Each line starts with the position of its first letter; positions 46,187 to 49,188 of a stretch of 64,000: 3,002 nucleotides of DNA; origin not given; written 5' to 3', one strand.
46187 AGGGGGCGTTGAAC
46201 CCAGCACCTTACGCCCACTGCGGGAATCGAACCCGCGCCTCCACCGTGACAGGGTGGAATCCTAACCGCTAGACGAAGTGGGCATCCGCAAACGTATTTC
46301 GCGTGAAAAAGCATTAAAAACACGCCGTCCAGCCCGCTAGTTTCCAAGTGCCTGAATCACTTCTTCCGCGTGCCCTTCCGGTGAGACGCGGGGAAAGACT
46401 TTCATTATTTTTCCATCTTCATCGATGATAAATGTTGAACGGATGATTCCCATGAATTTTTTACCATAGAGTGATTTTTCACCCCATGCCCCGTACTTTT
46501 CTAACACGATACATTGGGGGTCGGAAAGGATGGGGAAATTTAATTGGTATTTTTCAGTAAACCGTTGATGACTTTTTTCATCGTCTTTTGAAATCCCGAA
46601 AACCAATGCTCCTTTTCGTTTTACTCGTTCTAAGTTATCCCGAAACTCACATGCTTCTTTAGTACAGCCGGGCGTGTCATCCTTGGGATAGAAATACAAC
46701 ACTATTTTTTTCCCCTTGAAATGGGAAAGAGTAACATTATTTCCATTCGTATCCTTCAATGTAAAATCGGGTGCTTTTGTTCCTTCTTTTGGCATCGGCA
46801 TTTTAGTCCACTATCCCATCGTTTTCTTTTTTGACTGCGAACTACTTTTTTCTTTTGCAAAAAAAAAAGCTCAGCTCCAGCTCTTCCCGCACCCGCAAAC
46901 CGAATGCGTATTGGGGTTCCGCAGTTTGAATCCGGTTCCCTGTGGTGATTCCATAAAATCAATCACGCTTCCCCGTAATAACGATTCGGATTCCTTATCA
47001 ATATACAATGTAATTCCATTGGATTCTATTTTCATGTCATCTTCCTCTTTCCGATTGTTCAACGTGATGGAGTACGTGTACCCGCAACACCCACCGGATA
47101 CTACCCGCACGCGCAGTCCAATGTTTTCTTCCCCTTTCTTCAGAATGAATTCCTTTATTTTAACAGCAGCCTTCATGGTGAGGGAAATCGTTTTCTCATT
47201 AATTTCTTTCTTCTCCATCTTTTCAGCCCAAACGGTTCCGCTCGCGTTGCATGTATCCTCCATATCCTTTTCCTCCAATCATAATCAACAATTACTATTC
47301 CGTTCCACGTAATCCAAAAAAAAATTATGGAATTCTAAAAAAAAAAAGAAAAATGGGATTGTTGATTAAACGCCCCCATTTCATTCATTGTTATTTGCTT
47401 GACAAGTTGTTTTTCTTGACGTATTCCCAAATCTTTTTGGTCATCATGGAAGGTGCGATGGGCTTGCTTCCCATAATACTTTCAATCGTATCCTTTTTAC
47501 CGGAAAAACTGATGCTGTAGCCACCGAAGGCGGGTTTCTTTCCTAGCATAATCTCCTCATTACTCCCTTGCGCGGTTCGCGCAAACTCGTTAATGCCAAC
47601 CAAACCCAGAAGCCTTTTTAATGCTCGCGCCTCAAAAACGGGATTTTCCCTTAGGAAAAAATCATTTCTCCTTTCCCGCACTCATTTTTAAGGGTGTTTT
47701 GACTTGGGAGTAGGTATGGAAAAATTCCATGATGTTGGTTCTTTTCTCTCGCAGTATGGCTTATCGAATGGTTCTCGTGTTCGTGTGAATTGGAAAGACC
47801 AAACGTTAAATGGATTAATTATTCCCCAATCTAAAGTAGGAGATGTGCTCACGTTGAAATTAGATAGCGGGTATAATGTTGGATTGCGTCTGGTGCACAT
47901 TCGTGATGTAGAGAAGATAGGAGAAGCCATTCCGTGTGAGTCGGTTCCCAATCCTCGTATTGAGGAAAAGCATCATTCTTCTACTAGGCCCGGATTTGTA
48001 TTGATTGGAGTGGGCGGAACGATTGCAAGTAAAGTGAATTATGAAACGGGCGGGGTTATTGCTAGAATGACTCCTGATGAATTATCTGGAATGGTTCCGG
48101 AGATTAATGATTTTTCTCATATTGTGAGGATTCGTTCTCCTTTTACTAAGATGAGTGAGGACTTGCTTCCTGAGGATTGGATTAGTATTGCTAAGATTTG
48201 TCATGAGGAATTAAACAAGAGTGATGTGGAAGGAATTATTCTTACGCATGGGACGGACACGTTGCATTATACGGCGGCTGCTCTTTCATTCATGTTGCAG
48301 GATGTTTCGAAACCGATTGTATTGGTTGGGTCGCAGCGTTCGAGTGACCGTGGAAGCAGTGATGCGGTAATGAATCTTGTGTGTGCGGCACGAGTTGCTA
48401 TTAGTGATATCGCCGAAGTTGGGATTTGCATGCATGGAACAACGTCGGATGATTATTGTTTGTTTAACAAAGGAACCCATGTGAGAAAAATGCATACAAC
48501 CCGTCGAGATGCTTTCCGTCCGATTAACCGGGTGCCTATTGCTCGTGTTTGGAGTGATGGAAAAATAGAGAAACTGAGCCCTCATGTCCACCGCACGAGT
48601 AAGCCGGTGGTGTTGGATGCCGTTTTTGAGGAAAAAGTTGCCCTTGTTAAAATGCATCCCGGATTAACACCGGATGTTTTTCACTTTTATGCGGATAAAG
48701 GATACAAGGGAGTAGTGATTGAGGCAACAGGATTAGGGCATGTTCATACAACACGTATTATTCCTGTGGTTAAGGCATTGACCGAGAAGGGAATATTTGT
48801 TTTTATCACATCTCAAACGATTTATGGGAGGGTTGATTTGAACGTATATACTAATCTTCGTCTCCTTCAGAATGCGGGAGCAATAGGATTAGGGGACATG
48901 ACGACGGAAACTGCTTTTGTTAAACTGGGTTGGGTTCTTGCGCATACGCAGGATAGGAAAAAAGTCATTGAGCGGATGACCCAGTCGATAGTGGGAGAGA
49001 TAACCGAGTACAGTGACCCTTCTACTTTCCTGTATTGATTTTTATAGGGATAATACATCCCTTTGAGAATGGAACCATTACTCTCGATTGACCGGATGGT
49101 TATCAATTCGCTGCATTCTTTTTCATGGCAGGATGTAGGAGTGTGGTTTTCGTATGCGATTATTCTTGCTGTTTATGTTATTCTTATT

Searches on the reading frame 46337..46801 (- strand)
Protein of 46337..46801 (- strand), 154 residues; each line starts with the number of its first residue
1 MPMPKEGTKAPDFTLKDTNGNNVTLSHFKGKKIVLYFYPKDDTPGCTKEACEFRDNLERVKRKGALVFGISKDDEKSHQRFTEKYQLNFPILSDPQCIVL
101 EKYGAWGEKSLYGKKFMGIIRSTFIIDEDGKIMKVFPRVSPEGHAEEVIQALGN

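Call 89: search_protein_families(library=pfam, proteins=[window:46337-46801:-], max_evalue=0.001)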
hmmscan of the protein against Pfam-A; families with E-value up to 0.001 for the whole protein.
window:46337-46801:- (154 aa): 2 families
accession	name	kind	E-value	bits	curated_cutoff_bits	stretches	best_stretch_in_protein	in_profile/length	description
PF00578.27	AhpC-TSA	-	4.8e-44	149.7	26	1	7-134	2-123/124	AhpC/TSA family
PF08534.16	Redoxin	-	3.1e-30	105.3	26.6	1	5-146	1-145/148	Redoxin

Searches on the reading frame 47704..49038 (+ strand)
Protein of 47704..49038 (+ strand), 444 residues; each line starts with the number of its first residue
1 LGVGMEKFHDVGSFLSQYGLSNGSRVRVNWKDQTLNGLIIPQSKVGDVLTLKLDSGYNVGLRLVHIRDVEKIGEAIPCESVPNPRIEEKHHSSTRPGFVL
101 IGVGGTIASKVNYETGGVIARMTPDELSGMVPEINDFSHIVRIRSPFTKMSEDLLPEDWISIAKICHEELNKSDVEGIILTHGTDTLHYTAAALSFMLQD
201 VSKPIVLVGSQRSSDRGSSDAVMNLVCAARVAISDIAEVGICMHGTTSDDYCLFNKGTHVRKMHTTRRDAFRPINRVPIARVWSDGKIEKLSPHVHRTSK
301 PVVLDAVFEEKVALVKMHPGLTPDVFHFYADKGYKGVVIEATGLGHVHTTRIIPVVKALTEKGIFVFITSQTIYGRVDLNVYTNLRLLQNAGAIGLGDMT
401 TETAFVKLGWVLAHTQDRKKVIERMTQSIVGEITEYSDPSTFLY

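Call 22: search_protein_families(library=pfam, proteins=[window:47704-49038:+], max_evalue=0.001)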
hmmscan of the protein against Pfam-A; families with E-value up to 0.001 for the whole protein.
window:47704-49038:+ (444 aa): 3 families
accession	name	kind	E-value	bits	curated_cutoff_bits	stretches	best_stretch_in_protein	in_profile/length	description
PF00710.25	Asparaginase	-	2.9e-52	177.5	22.5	1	99-289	3-186/193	Asparaginase, N-terminal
PF17763.6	Asparaginase_C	-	7.9e-30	103.6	34.6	1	311-422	1-111/114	Glutaminase/Asparaginase C-terminal domain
PF18195.6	GatD_N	-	3.7e-11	42.7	25.7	1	21-72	2-54/54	GatD N-terminal domain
